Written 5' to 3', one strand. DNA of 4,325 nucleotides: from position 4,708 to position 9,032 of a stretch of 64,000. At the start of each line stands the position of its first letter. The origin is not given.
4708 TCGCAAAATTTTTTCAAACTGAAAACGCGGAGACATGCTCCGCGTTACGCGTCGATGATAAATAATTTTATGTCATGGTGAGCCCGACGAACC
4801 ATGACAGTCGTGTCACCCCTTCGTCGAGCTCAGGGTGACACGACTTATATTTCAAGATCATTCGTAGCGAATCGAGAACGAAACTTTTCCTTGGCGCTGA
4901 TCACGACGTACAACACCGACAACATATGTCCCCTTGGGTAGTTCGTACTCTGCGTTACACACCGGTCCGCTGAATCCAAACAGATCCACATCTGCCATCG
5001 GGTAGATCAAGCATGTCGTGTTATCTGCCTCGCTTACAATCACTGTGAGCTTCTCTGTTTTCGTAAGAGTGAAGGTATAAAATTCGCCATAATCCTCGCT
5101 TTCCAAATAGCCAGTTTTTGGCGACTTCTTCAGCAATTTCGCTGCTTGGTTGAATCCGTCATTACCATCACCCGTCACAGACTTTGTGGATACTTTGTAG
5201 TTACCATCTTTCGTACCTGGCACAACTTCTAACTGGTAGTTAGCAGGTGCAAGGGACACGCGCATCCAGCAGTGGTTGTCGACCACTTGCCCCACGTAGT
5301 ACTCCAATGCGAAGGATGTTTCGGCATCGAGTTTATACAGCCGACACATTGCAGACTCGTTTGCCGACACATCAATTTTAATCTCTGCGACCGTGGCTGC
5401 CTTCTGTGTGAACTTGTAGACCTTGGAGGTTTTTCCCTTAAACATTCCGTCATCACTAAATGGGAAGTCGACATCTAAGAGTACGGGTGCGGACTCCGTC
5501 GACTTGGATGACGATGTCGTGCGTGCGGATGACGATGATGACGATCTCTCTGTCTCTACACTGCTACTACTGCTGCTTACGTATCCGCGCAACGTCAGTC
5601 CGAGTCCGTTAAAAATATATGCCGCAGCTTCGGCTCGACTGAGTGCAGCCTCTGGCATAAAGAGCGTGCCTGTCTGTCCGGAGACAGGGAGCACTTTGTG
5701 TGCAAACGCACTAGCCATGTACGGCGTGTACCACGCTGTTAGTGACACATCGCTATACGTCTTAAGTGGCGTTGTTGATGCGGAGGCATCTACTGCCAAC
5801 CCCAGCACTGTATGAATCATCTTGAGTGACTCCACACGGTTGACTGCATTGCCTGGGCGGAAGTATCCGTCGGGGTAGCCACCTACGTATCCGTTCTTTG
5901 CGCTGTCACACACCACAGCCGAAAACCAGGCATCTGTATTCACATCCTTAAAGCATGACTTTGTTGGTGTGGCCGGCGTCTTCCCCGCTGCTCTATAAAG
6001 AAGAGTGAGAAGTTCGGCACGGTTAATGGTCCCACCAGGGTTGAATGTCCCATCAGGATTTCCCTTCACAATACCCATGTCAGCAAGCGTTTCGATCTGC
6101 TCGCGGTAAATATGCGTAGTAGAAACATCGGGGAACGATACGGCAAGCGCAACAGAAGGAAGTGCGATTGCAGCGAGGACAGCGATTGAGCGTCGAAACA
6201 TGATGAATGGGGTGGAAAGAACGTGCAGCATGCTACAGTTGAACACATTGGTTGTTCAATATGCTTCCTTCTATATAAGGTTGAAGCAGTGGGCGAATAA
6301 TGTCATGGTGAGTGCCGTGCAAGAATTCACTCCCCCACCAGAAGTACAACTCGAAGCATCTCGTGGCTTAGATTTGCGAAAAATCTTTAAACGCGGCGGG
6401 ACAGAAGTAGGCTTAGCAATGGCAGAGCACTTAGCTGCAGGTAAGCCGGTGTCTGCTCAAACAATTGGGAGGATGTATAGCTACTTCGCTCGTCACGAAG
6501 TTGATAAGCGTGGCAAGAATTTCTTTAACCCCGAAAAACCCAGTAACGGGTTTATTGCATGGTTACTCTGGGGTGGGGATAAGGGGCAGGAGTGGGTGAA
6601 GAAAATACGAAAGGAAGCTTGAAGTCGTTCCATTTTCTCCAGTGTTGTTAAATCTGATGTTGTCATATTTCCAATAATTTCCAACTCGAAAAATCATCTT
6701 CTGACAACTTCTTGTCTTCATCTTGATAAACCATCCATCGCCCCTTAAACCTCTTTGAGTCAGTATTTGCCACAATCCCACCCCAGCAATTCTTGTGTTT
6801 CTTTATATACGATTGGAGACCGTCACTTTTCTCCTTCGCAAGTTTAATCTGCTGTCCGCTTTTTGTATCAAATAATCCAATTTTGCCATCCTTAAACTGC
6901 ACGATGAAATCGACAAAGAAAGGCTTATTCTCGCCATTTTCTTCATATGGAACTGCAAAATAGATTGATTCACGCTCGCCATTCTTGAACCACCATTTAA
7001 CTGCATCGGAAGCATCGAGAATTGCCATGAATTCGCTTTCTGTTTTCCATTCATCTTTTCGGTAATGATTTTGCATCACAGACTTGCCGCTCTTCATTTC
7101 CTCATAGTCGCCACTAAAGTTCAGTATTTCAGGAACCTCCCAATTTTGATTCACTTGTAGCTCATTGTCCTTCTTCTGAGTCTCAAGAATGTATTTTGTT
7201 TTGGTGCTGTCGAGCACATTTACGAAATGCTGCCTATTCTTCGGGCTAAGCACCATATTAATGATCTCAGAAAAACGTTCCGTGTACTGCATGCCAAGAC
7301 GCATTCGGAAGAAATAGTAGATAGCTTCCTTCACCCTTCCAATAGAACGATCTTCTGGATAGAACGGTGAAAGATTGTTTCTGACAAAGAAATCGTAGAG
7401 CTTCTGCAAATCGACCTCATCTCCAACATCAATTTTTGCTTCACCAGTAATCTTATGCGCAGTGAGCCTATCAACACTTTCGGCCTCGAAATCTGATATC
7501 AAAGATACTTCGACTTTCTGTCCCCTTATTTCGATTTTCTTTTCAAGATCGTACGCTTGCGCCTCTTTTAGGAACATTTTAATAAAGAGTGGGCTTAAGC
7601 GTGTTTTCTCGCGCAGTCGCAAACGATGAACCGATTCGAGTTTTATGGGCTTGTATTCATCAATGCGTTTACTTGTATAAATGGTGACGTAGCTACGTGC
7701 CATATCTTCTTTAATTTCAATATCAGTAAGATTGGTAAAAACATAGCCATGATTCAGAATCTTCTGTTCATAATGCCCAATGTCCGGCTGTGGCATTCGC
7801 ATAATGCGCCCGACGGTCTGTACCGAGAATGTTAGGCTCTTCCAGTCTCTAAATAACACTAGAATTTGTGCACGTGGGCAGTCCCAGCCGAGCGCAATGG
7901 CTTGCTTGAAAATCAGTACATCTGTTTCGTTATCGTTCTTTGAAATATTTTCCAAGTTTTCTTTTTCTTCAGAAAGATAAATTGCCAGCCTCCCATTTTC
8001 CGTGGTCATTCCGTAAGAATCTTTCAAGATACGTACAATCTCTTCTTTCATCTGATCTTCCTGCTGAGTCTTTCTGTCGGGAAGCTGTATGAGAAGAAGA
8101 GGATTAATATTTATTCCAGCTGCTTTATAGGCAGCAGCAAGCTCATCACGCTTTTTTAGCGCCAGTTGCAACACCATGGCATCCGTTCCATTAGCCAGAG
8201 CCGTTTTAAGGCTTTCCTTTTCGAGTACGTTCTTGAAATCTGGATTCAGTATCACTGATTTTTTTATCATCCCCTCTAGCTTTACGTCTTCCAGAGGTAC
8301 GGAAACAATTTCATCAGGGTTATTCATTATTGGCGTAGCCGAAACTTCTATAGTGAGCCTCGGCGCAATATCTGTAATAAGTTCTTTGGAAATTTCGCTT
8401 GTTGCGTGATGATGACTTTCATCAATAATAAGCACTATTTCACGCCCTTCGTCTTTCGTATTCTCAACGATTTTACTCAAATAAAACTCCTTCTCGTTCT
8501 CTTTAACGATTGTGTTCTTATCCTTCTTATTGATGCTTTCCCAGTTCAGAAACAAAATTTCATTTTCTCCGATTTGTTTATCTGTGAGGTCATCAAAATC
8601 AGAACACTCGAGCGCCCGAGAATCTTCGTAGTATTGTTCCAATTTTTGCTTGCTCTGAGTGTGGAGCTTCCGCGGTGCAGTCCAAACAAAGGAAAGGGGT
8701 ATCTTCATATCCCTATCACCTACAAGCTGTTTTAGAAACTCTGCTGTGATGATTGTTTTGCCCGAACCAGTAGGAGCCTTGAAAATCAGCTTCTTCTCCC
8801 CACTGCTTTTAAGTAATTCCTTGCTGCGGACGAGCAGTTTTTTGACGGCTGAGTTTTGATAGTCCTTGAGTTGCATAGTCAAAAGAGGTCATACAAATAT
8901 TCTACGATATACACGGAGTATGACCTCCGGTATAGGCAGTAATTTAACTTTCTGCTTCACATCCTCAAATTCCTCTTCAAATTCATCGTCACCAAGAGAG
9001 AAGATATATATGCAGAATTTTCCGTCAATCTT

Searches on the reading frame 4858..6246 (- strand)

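Call 74: search_protein_families(library=pfam, proteins=[window:4858-6246:-], max_evalue=0.00001)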
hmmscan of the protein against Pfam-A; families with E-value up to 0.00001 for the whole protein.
window:4858-6246:- (462 aa): 1 family
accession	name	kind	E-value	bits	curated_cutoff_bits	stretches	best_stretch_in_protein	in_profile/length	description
PF00395.25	SLH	-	1.7e-28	98.8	20.8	2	37-79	1-43/44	S-layer homology domain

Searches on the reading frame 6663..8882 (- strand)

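Call 74: search_protein_families(library=pfam, proteins=[window:6663-8882:-], max_evalue=0.00001)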
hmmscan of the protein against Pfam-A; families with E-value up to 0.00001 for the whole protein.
window:6663-8882:- (739 aa): 3 families
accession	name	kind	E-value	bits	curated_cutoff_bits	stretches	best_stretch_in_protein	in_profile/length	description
PF04851.21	ResIII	-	4.5e-21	75.9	22.5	1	3-185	2-163/164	Type III restriction enzyme, res subunit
PF18766.7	SWI2_SNF2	-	3.7e-08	33.7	26.7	1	8-188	1-159/221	SWI2/SNF2 ATPase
PF00270.35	DEAD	-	2.4e-07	31.1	26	1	27-191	13-166/167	DEAD/DEAH box helicase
